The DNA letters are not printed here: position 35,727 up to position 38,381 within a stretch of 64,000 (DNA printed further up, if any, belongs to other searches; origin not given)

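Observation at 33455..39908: Two direct copies of the Rpn element bracket a poly-G-controlled sulfatase gene and a gene fragment (composite, recombination-prone arrangement)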

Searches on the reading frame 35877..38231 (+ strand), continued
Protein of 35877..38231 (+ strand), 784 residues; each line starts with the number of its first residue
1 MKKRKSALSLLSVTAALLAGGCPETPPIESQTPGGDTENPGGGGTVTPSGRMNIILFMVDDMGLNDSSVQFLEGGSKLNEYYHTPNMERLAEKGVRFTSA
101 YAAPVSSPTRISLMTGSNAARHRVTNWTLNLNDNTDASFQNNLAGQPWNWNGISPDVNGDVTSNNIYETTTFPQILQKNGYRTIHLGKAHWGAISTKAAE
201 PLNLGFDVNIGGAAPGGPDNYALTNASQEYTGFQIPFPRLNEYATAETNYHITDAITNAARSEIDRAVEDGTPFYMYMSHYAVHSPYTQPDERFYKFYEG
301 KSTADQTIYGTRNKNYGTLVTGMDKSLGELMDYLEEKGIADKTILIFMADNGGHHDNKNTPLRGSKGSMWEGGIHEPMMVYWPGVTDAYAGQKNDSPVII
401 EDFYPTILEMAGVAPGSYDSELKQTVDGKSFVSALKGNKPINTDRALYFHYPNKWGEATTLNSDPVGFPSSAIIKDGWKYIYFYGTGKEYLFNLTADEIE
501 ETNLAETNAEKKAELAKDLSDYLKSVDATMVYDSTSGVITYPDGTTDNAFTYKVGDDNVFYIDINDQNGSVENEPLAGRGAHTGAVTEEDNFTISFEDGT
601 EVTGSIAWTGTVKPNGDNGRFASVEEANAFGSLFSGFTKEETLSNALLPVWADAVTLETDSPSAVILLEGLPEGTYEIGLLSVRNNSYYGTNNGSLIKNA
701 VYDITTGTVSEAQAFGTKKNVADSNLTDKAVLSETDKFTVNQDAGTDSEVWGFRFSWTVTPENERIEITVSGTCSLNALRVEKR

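Call 68: find_homologous_proteins(query=window:35877-38231:+, max_evalue=1e-20)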
Query window:35877-38231:+ (784 aa): 4011 proteins with E <= 1e-20 among 8000 candidates; the best 120 are listed.
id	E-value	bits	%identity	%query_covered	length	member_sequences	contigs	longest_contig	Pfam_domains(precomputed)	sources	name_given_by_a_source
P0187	0.0e+0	1724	96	100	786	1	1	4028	PF01663.28,PF16347.11,PF00884.29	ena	-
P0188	0.0e+0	1724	96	100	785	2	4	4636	PF01663.28,PF16347.11,PF00884.29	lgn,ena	-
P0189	0.0e+0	1693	95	100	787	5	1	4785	PF01663.28,PF16347.11,PF00884.29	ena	-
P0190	0.0e+0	1682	94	100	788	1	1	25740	PF01663.28,PF16347.11,PF00884.29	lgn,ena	-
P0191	0.0e+0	1682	94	100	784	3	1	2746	PF01663.28,PF16347.11,PF00884.29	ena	-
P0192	0.0e+0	1676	93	100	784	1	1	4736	PF01663.28,PF16347.11,PF00884.29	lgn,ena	-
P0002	0.0e+0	1652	93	100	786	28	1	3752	PF01663.28,PF16347.11,PF00884.29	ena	-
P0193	0.0e+0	1618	91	100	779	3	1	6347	PF01663.28,PF16347.11,PF00884.29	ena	-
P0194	0.0e+0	1615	91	100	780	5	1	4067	PF01663.28,PF16347.11,PF00884.29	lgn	-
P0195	0.0e+0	1602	90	100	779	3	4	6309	PF01663.28,PF16347.11,PF00884.29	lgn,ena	-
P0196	0.0e+0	1601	91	100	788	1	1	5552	PF01663.28,PF16347.11,PF00884.29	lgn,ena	-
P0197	0.0e+0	1595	90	100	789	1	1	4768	PF01663.28,PF16347.11,PF00884.29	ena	-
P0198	0.0e+0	1589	90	100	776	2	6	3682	PF01663.28,PF16347.11,PF00884.29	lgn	-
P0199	0.0e+0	1584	90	100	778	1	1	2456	PF01663.28,PF16347.11,PF00884.29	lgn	-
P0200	0.0e+0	1579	89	100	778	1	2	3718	PF01663.28,PF16347.11,PF00884.29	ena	-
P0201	0.0e+0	1578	90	100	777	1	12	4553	PF01663.28,PF16347.11,PF00884.29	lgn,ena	-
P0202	0.0e+0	1576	89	100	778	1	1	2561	PF01663.28,PF16347.11,PF00884.29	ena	-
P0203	0.0e+0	1546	87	100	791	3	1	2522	PF01663.28,PF16347.11,PF00884.29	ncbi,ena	-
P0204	0.0e+0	1527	87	100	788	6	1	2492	PF01663.28,PF16347.11,PF00884.29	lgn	-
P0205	0.0e+0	1525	86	100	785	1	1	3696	PF01663.28,PF16347.11,PF00884.29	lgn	-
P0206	0.0e+0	1503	85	100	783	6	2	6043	PF01663.28,PF16347.11,PF00884.29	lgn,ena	-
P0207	0.0e+0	1480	84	100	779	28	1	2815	PF01663.28,PF16347.11,PF00884.29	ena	-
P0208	0.0e+0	1436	82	100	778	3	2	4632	PF01663.28,PF16347.11,PF00884.29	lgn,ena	-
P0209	3.1e-225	768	60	76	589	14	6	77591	PF16347.11,PF00884.29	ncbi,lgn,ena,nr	ncbi:MAG: sulfatase-like hydrolase/transferase [Spirochaetia bacterium]|nr:sulfatase-like hydrolase/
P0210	4.1e-191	656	61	64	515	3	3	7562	PF01663.28,PF16347.11,PF00884.29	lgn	-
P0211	1.1e-190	654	60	64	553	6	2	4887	PF01663.28,PF16347.11,PF00884.29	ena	-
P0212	2.8e-189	650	61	64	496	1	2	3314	PF01663.28,PF16347.11,PF00884.29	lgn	-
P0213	5.0e-188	645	60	63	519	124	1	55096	PF01663.28,PF16347.11,PF00884.29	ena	-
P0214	1.9e-187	643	60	64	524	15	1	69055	PF01663.28,PF16347.11,PF00884.29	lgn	-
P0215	4.0e-187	642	59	64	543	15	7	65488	PF01663.28,PF16347.11,PF00884.29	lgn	-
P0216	2.5e-159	551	53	65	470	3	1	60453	PF16347.11,PF00884.29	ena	-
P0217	3.0e-136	474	44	63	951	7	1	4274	PF14707.12,PF02995.23,PF01663.28,PF16347.11,PF00884.29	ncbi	-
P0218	5.5e-134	467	51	61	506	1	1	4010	PF01663.28,PF16347.11,PF00884.29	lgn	-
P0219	2.0e-131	458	45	70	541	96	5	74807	PF01663.28,PF16347.11,PF00884.29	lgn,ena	-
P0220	1.1e-129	452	48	63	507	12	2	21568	PF01663.28,PF16347.11,PF00884.29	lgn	-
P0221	5.4e-129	450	47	63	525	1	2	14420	PF01663.28,PF16347.11,PF00884.29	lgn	-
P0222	5.5e-129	450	49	63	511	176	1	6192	PF01663.28,PF16347.11,PF00884.29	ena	-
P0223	3.9e-128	447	48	63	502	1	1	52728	PF01663.28,PF16347.11,PF00884.29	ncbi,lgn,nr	ncbi:MAG: sulfatase [Bacteroidales bacterium]|nr:sulfatase [Bacteroidales bacterium]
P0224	7.7e-128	446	47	64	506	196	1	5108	PF01663.28,PF16347.11,PF00884.29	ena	-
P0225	9.9e-128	446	46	65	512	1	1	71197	PF01663.28,PF16347.11,PF00884.29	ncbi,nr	ncbi:MAG: sulfatase [Opitutales bacterium]|nr:sulfatase [Opitutales bacterium]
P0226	1.8e-126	442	46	64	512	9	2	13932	PF01663.28,PF16347.11,PF00884.29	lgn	-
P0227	9.4e-126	439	47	64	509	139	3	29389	PF01663.28,PF16347.11,PF00884.29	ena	-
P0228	1.9e-125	438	48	63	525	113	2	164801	PF01663.28,PF16347.11,PF00884.29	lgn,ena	-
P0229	2.5e-125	438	47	63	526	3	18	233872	PF01663.28,PF16347.11,PF00884.29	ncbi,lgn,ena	-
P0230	4.7e-125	437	48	64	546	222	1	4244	PF16347.11,PF00884.29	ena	-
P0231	7.6e-125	436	47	63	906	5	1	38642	PF01663.28,PF16347.11,PF00884.29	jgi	jgi:arylsulfatase A-like enzyme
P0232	9.9e-125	436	47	64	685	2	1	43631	PF01663.28,PF16347.11,PF00884.29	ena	-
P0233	1.4e-124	436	46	63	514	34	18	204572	PF01663.28,PF16347.11,PF00884.29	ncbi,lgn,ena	-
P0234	1.6e-124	435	44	69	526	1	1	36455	PF01663.28,PF16347.11,PF00884.29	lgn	-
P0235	2.1e-124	435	48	63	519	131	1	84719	PF01663.28,PF16347.11,PF00884.29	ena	-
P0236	2.1e-124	435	48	63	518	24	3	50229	PF16347.11,PF00884.29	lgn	-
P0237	3.3e-124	434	48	61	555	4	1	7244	PF01663.28,PF16347.11,PF00884.29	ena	-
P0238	4.2e-124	434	48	64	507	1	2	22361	PF01663.28,PF16347.11,PF00884.29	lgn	-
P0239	5.4e-124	434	47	63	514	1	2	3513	PF01663.28,PF16347.11,PF00884.29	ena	-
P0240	5.7e-124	434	47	63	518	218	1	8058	PF16347.11,PF00884.29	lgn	-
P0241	5.8e-124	434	47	63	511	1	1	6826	PF01663.28,PF16347.11,PF00884.29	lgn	-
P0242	7.7e-124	433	47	64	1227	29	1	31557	PF01663.28,PF16347.11,PF00884.29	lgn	-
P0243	8.4e-124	433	46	64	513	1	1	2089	PF01663.28,PF16347.11,PF00884.29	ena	-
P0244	9.1e-124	433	45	66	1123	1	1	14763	PF01663.28,PF16347.11,PF00884.29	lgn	-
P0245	9.8e-124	433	48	63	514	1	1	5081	PF01663.28,PF16347.11,PF00884.29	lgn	-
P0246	1.2e-123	433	46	63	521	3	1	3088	PF01663.28,PF16347.11,PF00884.29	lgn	-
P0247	1.3e-123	432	48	62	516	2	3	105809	PF01663.28,PF16347.11,PF00884.29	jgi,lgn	-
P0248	1.4e-123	432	48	63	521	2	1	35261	PF01663.28,PF16347.11,PF00884.29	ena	-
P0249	1.4e-123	432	47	63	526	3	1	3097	PF01663.28,PF16347.11,PF00884.29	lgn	-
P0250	2.0e-123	432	45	66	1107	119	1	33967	PF16347.11,PF00884.29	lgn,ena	-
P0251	2.0e-123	432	47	63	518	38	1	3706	PF01663.28,PF16347.11,PF00884.29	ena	-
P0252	2.1e-123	432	47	62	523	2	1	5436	PF01663.28,PF16347.11,PF00884.29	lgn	-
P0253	2.6e-123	431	45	64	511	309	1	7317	PF01663.28,PF16347.11,PF00884.29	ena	-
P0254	2.7e-123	431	48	64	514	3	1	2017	PF01663.28,PF16347.11,PF00884.29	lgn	-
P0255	2.9e-123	431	46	68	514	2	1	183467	PF01663.28,PF16347.11,PF00884.29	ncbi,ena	-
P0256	3.5e-123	431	46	69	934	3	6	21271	PF20009.5,PF01663.28,PF16347.11,PF00884.29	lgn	-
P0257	3.7e-123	431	46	64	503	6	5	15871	PF01663.28,PF16347.11,PF00884.29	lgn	-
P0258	3.8e-123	431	46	63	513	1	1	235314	PF16347.11,PF00884.29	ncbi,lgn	-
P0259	4.2e-123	431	46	64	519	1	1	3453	PF01663.28,PF16347.11,PF00884.29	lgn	-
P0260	7.1e-123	430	45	65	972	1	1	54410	PF01663.28,PF16347.11,PF00884.29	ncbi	-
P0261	7.5e-123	430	46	63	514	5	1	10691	PF01663.28,PF16347.11,PF00884.29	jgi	jgi:arylsulfatase A-like enzyme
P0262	9.1e-123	430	47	64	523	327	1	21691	PF01663.28,PF16347.11,PF00884.29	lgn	-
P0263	9.5e-123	430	47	64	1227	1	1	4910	PF01663.28,PF16347.11,PF00884.29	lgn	-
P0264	9.9e-123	430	47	65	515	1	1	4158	PF01663.28,PF16347.11,PF00884.29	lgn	-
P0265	1.1e-122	429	46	64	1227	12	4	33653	PF01663.28,PF16347.11,PF00884.29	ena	-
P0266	1.2e-122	429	47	61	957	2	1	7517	PF01663.28,PF16347.11,PF00884.29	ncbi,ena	-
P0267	1.2e-122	429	46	64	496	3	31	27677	PF01663.28,PF16347.11,PF00884.29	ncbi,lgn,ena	-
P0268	1.3e-122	429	48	63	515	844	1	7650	PF16347.11,PF00884.29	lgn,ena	-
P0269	1.5e-122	429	47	63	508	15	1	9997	PF01663.28,PF16347.11,PF00884.29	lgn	-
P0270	1.5e-122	429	46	64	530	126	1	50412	PF01663.28,PF16347.11,PF00884.29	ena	-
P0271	1.6e-122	429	46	64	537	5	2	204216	PF01663.28,PF16347.11,PF00884.29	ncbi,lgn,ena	-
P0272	1.7e-122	429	48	63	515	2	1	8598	PF01663.28,PF16347.11,PF00884.29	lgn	-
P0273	1.7e-122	429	45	63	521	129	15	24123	PF01663.28,PF16347.11,PF00884.29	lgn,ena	-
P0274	2.1e-122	428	47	63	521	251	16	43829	PF01663.28,PF16347.11,PF00884.29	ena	-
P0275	2.3e-122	428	47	61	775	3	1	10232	PF01663.28,PF16347.11,PF00884.29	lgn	-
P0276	3.2e-122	428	45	63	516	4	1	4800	PF01663.28,PF16347.11,PF00884.29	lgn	-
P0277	3.4e-122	428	47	63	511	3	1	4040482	PF01663.28,PF16347.11,PF00884.29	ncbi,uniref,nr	ncbi:sulfatase [Zhouia spongiae]|uniref:Sulfatase n=1 Tax=Zhouia spongiae TaxID=2202721 RepID=A0ABY3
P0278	3.7e-122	428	48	63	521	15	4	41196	PF01663.28,PF16347.11,PF00884.29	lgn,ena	-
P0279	4.7e-122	427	47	63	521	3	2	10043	PF01663.28,PF16347.11,PF00884.29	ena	-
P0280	4.9e-122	427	46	64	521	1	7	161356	PF01663.28,PF16347.11,PF00884.29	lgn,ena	-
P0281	5.9e-122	427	46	63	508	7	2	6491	PF01663.28,PF16347.11,PF00884.29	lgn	-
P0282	7.7e-122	427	47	63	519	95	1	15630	PF16347.11,PF00884.29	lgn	-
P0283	9.5e-122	426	45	63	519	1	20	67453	PF01663.28,PF16347.11,PF00884.29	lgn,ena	-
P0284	1.0e-121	426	45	63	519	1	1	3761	PF01663.28,PF16347.11,PF00884.29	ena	-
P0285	1.1e-121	426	48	63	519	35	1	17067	PF01663.28,PF16347.11,PF00884.29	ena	-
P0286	1.3e-121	426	47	63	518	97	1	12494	PF16347.11,PF00884.29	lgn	-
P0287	1.7e-121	425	48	63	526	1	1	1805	PF01663.28,PF16347.11,PF00884.29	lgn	-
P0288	1.8e-121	425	45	63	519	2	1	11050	PF01663.28,PF16347.11,PF00884.29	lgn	-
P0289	1.8e-121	425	48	63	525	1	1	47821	PF01663.28,PF16347.11,PF00884.29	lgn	-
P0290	1.8e-121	425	47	63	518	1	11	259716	PF16347.11,PF00884.29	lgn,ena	-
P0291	1.8e-121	425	47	63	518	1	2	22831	PF16347.11,PF00884.29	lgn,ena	-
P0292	1.9e-121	425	47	63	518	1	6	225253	PF16347.11,PF00884.29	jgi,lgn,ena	jgi:arylsulfatase A-like enzyme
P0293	1.9e-121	425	47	63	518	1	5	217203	PF16347.11,PF00884.29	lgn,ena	-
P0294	1.9e-121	425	46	63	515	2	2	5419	PF01663.28,PF16347.11,PF00884.29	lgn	-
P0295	2.0e-121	425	47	63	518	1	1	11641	PF16347.11,PF00884.29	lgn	-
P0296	2.1e-121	425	47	63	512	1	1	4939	PF01663.28,PF16347.11,PF00884.29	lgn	-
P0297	2.2e-121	425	47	63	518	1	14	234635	PF16347.11,PF00884.29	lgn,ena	-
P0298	2.2e-121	425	46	63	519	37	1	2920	PF01663.28,PF16347.11,PF00884.29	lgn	-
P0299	2.3e-121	425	45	63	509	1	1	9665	PF01663.28,PF16347.11,PF00884.29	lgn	-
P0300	2.3e-121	425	49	63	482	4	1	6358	PF01663.28,PF16347.11,PF00884.29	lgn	-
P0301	2.5e-121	425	45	63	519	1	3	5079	PF01663.28,PF16347.11,PF00884.29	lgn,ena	-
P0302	2.5e-121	425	44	69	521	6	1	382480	PF01663.28,PF16347.11,PF00884.29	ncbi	-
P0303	2.5e-121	425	45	63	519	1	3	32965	PF01663.28,PF16347.11,PF00884.29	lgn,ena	-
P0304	2.7e-121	425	47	63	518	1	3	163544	PF16347.11,PF00884.29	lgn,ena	-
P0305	2.7e-121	425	47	63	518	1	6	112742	PF16347.11,PF00884.29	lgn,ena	-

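Call 69: find_encoding_contigs(protein=P0190, flank=8000, max_places=3)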
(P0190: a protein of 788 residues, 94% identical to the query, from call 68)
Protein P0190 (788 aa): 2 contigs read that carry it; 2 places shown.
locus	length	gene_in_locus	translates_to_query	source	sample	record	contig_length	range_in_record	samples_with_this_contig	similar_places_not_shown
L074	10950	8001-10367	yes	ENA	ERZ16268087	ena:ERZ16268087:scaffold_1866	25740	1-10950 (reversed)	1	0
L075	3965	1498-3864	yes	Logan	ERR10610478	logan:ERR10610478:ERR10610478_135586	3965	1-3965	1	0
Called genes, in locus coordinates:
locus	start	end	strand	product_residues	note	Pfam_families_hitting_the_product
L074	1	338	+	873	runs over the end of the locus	PF00171:Aldedh, PF00465:Fe-ADH, PF13685:Fe-ADH_2 (weak), PF25137:ADH_Fe_C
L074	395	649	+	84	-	PF01257:2Fe-2S_thioredx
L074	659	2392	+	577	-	PF12838:Fer4_7 (weak), PF13187:Fer4_9 (weak), PF13237:Fer4_10 (weak), PF14697:Fer4_21 (weak), PF25160:LdpA_Fe-S-bd (weak), PF00037:Fer4 (weak), PF02906:Fe_hyd_lg_C, PF04060:FeS, +2 more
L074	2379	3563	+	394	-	PF07228:SpoIIE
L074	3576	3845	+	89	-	-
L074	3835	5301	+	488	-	PF12838:Fer4_7 (weak), PF13187:Fer4_9 (weak), PF13237:Fer4_10 (weak), PF00037:Fer4 (weak), PF12797:Fer4_2 (weak), PF12837:Fer4_6 (weak), PF25160:LdpA_Fe-S-bd (weak), PF02906:Fe_hyd_lg_C, +4 more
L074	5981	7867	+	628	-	PF09479:Flg_new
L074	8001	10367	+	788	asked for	PF00884:Sulfatase, PF01663:Phosphodiest, PF16347:SGSH_C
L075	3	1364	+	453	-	?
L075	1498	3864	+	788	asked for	PF00884:Sulfatase, PF01663:Phosphodiest, PF16347:SGSH_C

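Call 70: find_encoding_contigs(protein=P0206, flank=5000, max_places=3)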
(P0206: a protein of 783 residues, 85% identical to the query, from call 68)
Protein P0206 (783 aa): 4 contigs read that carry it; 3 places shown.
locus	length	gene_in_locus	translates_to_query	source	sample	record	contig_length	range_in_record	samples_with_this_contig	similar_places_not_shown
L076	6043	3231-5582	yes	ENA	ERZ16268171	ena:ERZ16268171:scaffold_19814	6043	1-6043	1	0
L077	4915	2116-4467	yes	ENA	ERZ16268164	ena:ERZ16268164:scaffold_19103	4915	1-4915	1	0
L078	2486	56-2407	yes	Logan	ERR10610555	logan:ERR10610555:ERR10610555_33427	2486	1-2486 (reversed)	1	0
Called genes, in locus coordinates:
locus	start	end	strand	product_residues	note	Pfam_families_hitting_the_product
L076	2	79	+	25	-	?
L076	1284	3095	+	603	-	PF09479:Flg_new, PF13855:LRR_8 (faint), PF12799:LRR_4 (faint)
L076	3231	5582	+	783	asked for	PF00884:Sulfatase, PF01663:Phosphodiest, PF16347:SGSH_C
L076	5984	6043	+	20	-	?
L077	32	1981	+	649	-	PF09479:Flg_new, PF12799:LRR_4 (faint), PF13855:LRR_8 (faint)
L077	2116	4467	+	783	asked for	PF00884:Sulfatase, PF01663:Phosphodiest, PF16347:SGSH_C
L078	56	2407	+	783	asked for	PF00884:Sulfatase, PF01663:Phosphodiest, PF16347:SGSH_C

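Call 76: find_encoding_contigs(protein=P0021, flank=10000, max_places=4)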
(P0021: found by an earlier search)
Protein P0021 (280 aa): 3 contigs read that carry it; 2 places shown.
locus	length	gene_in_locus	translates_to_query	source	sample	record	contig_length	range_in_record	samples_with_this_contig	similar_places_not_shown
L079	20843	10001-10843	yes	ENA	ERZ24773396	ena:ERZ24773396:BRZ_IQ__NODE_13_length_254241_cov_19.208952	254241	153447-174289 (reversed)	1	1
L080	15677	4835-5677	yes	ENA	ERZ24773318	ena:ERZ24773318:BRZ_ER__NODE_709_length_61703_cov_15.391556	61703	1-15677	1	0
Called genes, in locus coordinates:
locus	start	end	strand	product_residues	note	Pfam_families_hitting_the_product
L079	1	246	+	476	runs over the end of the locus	PF02874:ATP-synt_ab_N, PF00006:ATP-synt_ab, PF22919:ATP-synt_VA_C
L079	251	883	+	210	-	PF01813:ATP-synt_D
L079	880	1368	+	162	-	PF00582:Usp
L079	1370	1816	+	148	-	PF00359:PTS_EIIA_2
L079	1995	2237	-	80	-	-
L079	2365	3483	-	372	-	PF01966:HD, PF13286:HD_assoc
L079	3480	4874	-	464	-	PF00206:Lyase_1, PF10415:FumaraseC_C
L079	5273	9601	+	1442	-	PF02368:Big_2, PF26182:Ig_NUP210_5th (faint), PF02368:Big_2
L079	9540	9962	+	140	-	-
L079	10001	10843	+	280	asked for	PF12784:PDDEXK_2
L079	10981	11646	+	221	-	-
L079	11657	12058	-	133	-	PF13560:HTH_31 (weak), PF01381:HTH_3, PF13443:HTH_26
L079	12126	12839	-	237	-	PF09858:DUF2085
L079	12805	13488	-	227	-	PF00588:SpoU_methylase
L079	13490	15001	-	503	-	PF00999:Na_H_Exchanger, PF02080:TrkA_C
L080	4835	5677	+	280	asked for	PF12784:PDDEXK_2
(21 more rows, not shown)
